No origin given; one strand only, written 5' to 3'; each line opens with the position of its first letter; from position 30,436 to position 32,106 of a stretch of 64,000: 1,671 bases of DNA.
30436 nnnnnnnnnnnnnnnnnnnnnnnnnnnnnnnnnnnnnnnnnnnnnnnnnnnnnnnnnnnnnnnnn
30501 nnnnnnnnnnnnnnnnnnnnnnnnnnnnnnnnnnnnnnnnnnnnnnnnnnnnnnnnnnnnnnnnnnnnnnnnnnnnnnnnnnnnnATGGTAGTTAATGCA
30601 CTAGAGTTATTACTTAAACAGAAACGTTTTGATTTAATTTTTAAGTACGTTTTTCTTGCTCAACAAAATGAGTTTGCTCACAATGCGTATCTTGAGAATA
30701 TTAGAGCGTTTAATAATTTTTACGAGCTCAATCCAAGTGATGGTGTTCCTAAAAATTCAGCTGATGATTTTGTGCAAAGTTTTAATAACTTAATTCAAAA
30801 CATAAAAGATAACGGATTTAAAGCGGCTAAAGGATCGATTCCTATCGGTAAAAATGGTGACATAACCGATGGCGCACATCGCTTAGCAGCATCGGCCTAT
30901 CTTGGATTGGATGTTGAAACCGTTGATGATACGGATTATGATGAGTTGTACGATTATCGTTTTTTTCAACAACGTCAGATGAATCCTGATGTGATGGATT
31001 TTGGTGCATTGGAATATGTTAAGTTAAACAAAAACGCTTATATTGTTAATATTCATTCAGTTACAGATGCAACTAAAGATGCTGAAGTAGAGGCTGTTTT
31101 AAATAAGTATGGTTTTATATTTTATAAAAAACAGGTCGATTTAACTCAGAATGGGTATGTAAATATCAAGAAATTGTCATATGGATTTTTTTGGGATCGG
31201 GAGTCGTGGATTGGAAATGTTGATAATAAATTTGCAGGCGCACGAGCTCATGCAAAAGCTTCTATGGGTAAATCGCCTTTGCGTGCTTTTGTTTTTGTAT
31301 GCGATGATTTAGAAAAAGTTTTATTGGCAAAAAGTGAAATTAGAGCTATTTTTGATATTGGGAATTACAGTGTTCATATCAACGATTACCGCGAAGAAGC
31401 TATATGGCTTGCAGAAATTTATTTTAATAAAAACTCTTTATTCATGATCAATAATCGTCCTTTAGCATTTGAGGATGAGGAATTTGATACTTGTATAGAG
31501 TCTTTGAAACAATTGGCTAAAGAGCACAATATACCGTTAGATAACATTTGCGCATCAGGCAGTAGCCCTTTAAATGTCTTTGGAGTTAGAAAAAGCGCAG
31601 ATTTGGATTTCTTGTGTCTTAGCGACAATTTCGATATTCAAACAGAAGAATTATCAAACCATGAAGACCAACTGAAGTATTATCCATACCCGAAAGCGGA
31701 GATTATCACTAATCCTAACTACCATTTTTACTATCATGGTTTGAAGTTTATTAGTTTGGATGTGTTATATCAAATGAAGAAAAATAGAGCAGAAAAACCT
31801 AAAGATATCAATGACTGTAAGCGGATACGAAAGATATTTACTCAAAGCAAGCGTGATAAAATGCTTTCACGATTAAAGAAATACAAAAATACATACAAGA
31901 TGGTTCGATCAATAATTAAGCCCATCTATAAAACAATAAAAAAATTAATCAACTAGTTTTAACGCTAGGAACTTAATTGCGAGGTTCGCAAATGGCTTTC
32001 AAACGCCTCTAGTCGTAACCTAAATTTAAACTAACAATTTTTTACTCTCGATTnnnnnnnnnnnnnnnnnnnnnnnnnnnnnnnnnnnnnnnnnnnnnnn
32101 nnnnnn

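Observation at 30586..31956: ParB/sulfiredoxin-like + nucleotidyltransferase-like fusion encoded between wzm and wzt: candidate novel glycan chain-capping enzyme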

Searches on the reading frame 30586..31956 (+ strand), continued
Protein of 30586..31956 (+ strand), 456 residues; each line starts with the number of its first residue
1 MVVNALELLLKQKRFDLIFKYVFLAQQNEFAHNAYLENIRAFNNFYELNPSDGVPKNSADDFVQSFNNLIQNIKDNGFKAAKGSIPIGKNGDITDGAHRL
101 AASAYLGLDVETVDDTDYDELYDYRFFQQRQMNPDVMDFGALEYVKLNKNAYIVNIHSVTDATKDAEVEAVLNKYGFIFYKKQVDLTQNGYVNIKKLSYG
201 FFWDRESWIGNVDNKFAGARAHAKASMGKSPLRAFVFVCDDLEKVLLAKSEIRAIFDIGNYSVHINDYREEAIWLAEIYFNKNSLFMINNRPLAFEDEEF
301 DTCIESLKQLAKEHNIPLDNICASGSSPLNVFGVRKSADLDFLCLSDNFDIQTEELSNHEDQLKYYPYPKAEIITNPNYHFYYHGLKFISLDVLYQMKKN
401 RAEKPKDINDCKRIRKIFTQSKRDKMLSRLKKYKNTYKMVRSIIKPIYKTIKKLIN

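Call 51: list_cluster_members(proteins=[P0121, P0139, P0148, P0160, P0163, P0162, P0205, P0172, P0137, P0151])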
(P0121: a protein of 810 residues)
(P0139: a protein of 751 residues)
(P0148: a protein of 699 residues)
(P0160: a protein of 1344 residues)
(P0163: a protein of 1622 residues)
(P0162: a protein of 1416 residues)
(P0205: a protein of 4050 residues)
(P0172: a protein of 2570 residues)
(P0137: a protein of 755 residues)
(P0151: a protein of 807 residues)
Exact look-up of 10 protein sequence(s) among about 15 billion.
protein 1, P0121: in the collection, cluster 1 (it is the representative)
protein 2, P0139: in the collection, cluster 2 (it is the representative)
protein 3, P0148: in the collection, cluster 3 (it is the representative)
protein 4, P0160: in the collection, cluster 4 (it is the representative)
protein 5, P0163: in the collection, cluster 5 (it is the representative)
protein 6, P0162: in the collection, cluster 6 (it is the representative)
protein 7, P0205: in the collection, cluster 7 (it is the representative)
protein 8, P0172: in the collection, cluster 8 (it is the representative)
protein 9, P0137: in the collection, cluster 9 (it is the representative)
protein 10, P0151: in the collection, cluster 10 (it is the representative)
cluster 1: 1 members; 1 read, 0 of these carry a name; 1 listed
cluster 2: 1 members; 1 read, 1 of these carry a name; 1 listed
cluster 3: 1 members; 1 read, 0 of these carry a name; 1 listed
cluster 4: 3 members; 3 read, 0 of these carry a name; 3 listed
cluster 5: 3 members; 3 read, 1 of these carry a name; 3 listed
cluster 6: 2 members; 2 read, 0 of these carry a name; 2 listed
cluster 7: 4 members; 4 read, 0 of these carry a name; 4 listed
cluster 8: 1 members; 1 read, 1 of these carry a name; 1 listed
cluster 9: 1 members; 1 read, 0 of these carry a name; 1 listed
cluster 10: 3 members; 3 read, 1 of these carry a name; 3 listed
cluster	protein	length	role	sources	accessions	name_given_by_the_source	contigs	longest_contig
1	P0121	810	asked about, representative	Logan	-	-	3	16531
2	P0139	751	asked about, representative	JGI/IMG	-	FkbM family methyltransferase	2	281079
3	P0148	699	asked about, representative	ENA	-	-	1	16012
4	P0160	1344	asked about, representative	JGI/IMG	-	-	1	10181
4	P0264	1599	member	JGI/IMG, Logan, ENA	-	-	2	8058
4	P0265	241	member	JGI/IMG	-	-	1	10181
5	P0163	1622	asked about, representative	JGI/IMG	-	FkbM family methyltransferase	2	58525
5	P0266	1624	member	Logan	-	-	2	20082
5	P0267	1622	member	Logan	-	-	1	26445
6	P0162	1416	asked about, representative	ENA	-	-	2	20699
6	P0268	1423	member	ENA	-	-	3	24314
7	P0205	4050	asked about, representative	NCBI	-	-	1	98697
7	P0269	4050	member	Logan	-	-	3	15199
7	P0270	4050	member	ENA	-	-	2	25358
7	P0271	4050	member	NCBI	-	-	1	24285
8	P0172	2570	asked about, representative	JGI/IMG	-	FkbM family methyltransferase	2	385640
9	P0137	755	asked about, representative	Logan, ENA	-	-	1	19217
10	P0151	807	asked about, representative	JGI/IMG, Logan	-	FkbM family methyltransferase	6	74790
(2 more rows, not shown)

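Call 52: find_encoding_contigs(protein=P0139, flank=10000, max_places=1)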
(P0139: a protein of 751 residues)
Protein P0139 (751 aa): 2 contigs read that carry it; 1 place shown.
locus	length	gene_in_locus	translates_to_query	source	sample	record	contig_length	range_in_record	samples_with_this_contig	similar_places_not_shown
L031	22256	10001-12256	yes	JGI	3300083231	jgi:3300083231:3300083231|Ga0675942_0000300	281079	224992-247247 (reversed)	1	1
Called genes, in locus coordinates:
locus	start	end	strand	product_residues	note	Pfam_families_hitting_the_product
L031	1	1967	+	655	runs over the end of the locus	PF22113:Mtrc-MtrF_II-IV_dom (faint), PF09699:Paired_CXXCH_1 (faint), PF14522:Cytochrome_C7 (faint), PF14537:Cytochrom_c3_2 (faint)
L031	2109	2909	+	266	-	PF14495:Cytochrom_C550 (faint), PF00034:Cytochrom_C (weak), PF13442:Cytochrome_CBB3 (weak), PF00034:Cytochrom_C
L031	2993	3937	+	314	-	-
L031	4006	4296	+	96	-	-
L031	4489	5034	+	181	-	PF13441:Gly-zipper_YMGG, PF05433:Rick_17kDa_Anti, PF13488:Gly-zipper_Omp (weak)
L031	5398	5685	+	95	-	PF18765:Polbeta (weak)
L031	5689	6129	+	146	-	-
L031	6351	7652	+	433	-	PF03446:NAD_binding_2 (weak), PF03721:UDPG_MGDP_dh_N, PF00984:UDPG_MGDP_dh, PF03720:UDPG_MGDP_dh_C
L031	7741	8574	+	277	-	PF01061:ABC2_membrane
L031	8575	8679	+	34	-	-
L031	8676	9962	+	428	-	PF00005:ABC_tran, PF13304:AAA_21 (faint), PF14524:Wzt_C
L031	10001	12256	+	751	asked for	PF05050:Methyltransf_21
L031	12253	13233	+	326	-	PF00535:Glycos_transf_2 (weak)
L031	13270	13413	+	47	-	-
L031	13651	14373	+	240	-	PF01757:Acyl_transf_3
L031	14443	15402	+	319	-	PF13578:Methyltransf_24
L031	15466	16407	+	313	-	PF00535:Glycos_transf_2, PF10111:Glyco_tranf_2_2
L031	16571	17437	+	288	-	PF01755:Glyco_transf_25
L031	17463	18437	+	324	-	PF00535:Glycos_transf_2, PF10111:Glyco_tranf_2_2, PF13641:Glyco_tranf_2_3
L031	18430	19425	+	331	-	PF00535:Glycos_transf_2, PF10111:Glyco_tranf_2_2, PF13641:Glyco_tranf_2_3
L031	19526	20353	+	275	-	PF01755:Glyco_transf_25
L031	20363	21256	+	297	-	PF00535:Glycos_transf_2 (weak)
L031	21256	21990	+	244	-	PF00132:Hexapep, PF14602:Hexapep_2 (weak)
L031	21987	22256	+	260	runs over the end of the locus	PF13489:Methyltransf_23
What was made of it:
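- L031 reads wzm-wzt(Wzt_C)-[Fam+FkbM]-GT2 (call 52).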

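Call 53: find_encoding_contigs(protein=P0151, flank=10000, max_places=1)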
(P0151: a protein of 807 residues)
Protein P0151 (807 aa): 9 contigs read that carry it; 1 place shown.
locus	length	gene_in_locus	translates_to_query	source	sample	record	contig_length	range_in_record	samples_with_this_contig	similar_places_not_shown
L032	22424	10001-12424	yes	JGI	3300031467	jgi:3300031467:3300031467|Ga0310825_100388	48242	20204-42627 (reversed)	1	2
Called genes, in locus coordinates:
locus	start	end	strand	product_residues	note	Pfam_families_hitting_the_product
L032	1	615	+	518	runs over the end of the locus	PF00460:Flg_bb_rod (weak), PF22638:FlgK_D1, PF06429:Flg_bbr_C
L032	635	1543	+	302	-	PF00669:Flagellin_N, PF00700:Flagellin_C (weak)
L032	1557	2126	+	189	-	PF20074:DUF6470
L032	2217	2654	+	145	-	PF02623:FliW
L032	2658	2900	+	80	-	PF02599:CsrA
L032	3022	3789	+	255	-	PF00669:Flagellin_N, PF00700:Flagellin_C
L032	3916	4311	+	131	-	PF03646:FlaG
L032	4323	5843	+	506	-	PF02465:FliD_N, PF07196:Flagellin_IN, PF07195:FliD_C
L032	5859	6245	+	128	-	PF02561:FliS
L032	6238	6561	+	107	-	PF05400:FliT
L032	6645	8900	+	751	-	PF26154:DUF8042, PF20157:Maf_flag10_N (weak), PF01973:MptE-like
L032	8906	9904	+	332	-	PF00106:adh_short, PF01073:3Beta_HSD, PF01370:Epimerase, PF02719:Polysacc_synt_2, PF04321:RmlD_sub_bind, PF07993:NAD_binding_4, PF13460:NAD_binding_10, PF16363:GDP_Man_Dehyd, +2 more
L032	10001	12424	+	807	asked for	PF22674:C2185-like_N (weak), PF05050:Methyltransf_21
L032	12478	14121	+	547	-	PF13439:Glyco_transf_4 (weak), PF13579:Glyco_trans_4_4 (faint), PF20706:GT4-conflict, PF00534:Glycos_transf_1, PF13692:Glyco_trans_1_4, PF13524:Glyco_trans_1_2 (weak)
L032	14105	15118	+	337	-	PF00535:Glycos_transf_2, PF10111:Glyco_tranf_2_2, PF13641:Glyco_tranf_2_3, PF22674:C2185-like_N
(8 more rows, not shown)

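Call 55: find_related_loci(query=A1, collection=metagenome_contigs, flank=10000)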
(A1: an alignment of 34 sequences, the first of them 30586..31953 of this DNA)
Query A1 (456 aa) in metagenome_contigs; peptide patterns used: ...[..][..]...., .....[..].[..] (x = any residue, [..] = any of these).
421 stretches matched a pattern; 186 encode a relative of the query (tblastn E <= 1e-3); the best 80 are kept; 80 distinct loci.
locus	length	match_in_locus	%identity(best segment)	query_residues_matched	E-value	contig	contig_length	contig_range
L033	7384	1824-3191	99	1-456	0e+0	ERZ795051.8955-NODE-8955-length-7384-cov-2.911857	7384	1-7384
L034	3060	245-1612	89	1-456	0e+0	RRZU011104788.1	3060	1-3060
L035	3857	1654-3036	58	1-456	0e+0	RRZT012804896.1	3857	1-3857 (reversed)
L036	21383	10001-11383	58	1-456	3e-179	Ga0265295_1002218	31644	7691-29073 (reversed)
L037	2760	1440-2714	59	1-423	1e-180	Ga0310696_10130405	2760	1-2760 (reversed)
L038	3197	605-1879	59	1-423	6e-179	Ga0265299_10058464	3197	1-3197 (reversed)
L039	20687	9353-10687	55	3-452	1e-164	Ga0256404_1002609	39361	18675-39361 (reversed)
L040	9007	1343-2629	54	1-427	6e-158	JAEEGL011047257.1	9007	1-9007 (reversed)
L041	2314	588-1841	56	1-417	2e-165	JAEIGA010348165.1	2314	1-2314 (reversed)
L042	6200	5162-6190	66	1-343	2e-149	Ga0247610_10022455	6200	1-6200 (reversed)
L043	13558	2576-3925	50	2-443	7e-141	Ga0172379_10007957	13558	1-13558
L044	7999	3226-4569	49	1-449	2e-140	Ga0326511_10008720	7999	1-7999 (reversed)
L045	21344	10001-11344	49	1-449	3e-140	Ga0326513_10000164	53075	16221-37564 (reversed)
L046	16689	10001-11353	49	1-455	1e-139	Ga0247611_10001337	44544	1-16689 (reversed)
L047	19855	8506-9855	50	2-454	6e-135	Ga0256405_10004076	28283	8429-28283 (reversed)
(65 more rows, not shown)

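Call 61: search_dna_similar(query=window:30586-31953:+, collection=plasmids, mode=protein, max_rows=15)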
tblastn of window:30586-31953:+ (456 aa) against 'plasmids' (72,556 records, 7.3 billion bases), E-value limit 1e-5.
Records with a match: 3; places in all: 3; records where one place covers at least 80% of the query: 2.
Best place of each record, by identity: <60% 3.
By first word of the organism name: Ilyobacter 1; Jannaschia 1; Paracoccus 1.
By predicted mobility (MOB-suite, as given by PLSDB): non-mobilizable 3.
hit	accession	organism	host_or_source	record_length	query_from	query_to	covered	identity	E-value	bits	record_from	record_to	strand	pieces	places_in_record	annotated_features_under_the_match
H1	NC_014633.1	Ilyobacter polytropus DSM 2926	marine mud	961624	9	447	96%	30.9%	9e-43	169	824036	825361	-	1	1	hypothetical protein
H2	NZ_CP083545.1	Jannaschia sp. W003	-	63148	14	441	94%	24.8%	6e-28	124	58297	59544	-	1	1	hypothetical protein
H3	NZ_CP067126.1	Paracoccus alcaliphilus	whole organism,soil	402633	14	187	38%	32.8%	3e-11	74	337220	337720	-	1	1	hypothetical protein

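Call 63: get_annotated_region(hit=H1, flank=9000)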
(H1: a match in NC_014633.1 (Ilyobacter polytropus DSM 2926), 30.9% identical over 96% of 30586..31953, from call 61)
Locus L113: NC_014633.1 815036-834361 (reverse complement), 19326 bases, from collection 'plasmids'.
description: Ilyobacter polytropus DSM 2926 plasmid pILYOP01, complete sequence
organism: Ilyobacter polytropus DSM 2926 (NCBI taxid 572544)
taxonomy: Bacteria; Fusobacteriota; Fusobacteriia; Fusobacteriales; Fusobacteriaceae; Ilyobacter; Ilyobacter polytropus; Ilyobacter polytropus DSM 2926
host: -; source: marine mud; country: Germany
typing (MOB-suite, as given by PLSDB): non-mobilizable; replicon rep_cluster_99
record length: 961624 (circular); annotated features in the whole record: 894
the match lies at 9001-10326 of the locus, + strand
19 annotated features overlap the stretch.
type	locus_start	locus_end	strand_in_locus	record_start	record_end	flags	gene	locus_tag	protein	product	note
CDS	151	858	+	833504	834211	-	-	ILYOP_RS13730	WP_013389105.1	DUF3047 domain-containing protein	-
CDS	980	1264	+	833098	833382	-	-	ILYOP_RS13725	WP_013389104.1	hypothetical protein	-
CDS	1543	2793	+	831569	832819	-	-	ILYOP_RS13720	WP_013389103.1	exopolysaccharide biosynthesis polyprenyl glycosylphosphotransferase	GO:0032508 - DNA duplex unwinding [Evidence IEA]; GO:0006260 - DNA replication [Evidence IEA]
CDS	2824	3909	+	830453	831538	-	gmd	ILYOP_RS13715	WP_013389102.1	GDP-mannose 4,6-dehydratase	GO:0000271 - polysaccharide biosynthetic process [Evidence IEA]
CDS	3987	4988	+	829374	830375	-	-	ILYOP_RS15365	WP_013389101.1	glycosyltransferase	-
CDS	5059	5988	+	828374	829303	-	-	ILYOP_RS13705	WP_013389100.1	GDP-L-fucose synthase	-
CDS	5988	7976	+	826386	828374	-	-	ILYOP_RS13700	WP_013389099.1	FkbM family methyltransferase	-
CDS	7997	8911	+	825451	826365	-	-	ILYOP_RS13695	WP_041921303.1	glycosyltransferase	-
CDS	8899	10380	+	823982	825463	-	-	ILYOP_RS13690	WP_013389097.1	hypothetical protein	-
CDS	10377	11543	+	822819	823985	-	-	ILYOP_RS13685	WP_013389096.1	glycosyltransferase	-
CDS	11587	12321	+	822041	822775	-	-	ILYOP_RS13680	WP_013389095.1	glycosyltransferase family 2 protein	-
CDS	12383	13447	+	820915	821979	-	-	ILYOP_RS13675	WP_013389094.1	glycosyltransferase family 1 protein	-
CDS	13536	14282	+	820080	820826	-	-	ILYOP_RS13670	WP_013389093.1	class I SAM-dependent methyltransferase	GO:0032259 - methylation [Evidence IEA]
CDS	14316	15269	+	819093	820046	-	-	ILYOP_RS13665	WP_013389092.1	hypothetical protein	-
CDS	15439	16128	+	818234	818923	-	-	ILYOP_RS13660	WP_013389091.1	chorismate synthase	-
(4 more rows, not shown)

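Call 64: get_annotated_region(hit=H2, flank=9000)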
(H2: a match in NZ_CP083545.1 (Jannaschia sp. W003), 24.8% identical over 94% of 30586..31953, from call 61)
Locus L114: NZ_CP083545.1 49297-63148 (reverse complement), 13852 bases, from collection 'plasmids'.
description: Jannaschia sp. W003 plasmid unnamed6, complete sequence
organism: Jannaschia sp. W003 (NCBI taxid 2867012)
taxonomy: Bacteria; Pseudomonadota; Alphaproteobacteria; Rhodobacterales; Roseobacteraceae; Jannaschia; Jannaschia sp. W003
host: -; source: -; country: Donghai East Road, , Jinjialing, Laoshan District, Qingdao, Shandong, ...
typing (MOB-suite, as given by PLSDB): non-mobilizable
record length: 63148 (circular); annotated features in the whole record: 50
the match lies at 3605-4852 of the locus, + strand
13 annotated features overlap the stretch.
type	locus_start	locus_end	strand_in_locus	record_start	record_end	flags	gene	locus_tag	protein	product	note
CDS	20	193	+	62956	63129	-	-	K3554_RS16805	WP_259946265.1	hypothetical protein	-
CDS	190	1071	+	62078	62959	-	-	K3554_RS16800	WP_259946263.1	sulfotransferase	-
CDS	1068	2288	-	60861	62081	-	-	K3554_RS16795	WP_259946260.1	glycosyltransferase family 4 protein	-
CDS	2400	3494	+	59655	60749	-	-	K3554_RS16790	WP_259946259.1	glycosyltransferase family 4 protein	-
CDS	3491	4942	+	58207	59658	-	-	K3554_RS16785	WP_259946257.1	hypothetical protein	-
CDS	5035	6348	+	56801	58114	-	-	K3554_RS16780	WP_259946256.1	glycosyltransferase family 4 protein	-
CDS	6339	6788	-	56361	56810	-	-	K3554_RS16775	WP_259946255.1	hypothetical protein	-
CDS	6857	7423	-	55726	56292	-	-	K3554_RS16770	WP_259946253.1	glycosyltransferase family 4 protein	-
CDS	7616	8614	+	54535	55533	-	-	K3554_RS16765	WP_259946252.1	sulfotransferase domain-containing protein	-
CDS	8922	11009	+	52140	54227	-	-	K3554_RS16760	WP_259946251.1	hypothetical protein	-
CDS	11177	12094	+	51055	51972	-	-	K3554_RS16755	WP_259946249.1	hypothetical protein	-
CDS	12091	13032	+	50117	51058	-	-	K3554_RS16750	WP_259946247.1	glycosyltransferase family A protein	-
CDS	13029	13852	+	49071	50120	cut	-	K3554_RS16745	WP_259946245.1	acyltransferase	-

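Call 73: search_protein_families(library=pfam, proteins=[P0151, P0255, P0230, P0178, P0190, P0214, P0171, P0200, P0237], max_evalue=0.1)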
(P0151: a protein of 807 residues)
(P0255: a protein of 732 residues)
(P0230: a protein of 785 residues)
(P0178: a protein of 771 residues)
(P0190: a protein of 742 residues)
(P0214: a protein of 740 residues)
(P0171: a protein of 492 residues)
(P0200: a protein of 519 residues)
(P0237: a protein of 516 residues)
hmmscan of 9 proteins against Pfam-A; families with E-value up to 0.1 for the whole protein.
P0151 (807 aa): 1 family
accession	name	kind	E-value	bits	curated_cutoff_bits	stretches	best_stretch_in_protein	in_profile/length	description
PF05050.19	Methyltransf_21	-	2.6e-17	63.9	22.7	1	611-776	1-172/173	Methyltransferase FkbM domain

P0255 (732 aa): 3 families
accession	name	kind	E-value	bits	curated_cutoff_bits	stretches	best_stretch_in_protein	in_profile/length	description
PF05050.19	Methyltransf_21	-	5.8e-21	75.8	22.7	1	536-702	1-172/173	Methyltransferase FkbM domain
PF05175.20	MTS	-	0.0036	17.4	23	1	526-604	27-105/170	Methyltransferase small domain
PF13489.12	Methyltransf_23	-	0.0056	16.9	27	1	517-582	8-61/164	Methyltransferase domain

P0230 (785 aa): 2 families
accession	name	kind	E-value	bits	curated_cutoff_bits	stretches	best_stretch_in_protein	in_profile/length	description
PF05050.19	Methyltransf_21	-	1.1e-19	71.6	22.7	1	589-753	1-171/173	Methyltransferase FkbM domain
PF05575.17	V_cholerae_RfbT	-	0.00076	19.3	27.9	1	574-718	70-214/286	Vibrio cholerae RfbT protein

P0178 (771 aa): 4 families
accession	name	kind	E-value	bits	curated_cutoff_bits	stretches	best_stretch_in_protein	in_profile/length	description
PF05050.19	Methyltransf_21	-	6.5e-20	72.4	22.7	1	572-738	1-173/173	Methyltransferase FkbM domain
PF02475.24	TRM5-TYW2_MTfase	-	1.5e-06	28.8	28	1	564-620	34-90/164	TRM5/TYW2 methyltransferase domain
PF05175.20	MTS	-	0.00028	21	23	1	558-624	24-88/170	Methyltransferase small domain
PF05575.17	V_cholerae_RfbT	-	0.016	15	27.9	1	564-697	77-210/286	Vibrio cholerae RfbT protein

P0190 (742 aa): 2 families
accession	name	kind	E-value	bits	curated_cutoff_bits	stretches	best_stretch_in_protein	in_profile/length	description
PF02475.24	TRM5-TYW2_MTfase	-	7.4e-05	23.2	28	1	563-631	39-104/164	TRM5/TYW2 methyltransferase domain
PF05175.20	MTS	-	0.0017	18.4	23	1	549-613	20-83/170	Methyltransferase small domain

P0214 (740 aa): 0 families

P0171 (492 aa): 1 family
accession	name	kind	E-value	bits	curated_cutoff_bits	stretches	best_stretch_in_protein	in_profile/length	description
PF23942.1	DUF7277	-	0.062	14.4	27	0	350-438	3-68/87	Domain of unknown function (DUF7277)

P0200 (519 aa): 2 families
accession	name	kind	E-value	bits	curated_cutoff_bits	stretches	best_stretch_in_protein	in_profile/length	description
PF20316.5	DUF6612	-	0.021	14.9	23.7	1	438-498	148-208/237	Family of unknown function (DUF6612)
PF23449.2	CBM-like_CFAP184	-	0.038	14.7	27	0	340-400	46-105/111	CFAP184 CBM-like domain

P0237 (516 aa): 0 families

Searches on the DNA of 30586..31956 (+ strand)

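Call 62: search_dna_similar(query=window:30586-31956:+, collection=ecoli_genomes, mode=distant, max_rows=10)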
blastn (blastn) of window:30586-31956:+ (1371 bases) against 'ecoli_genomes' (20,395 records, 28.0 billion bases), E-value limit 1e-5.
No match.
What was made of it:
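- Tried and rejected: No homologue was found in 5,426 E. coli genomes by distant blastn (call 62).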
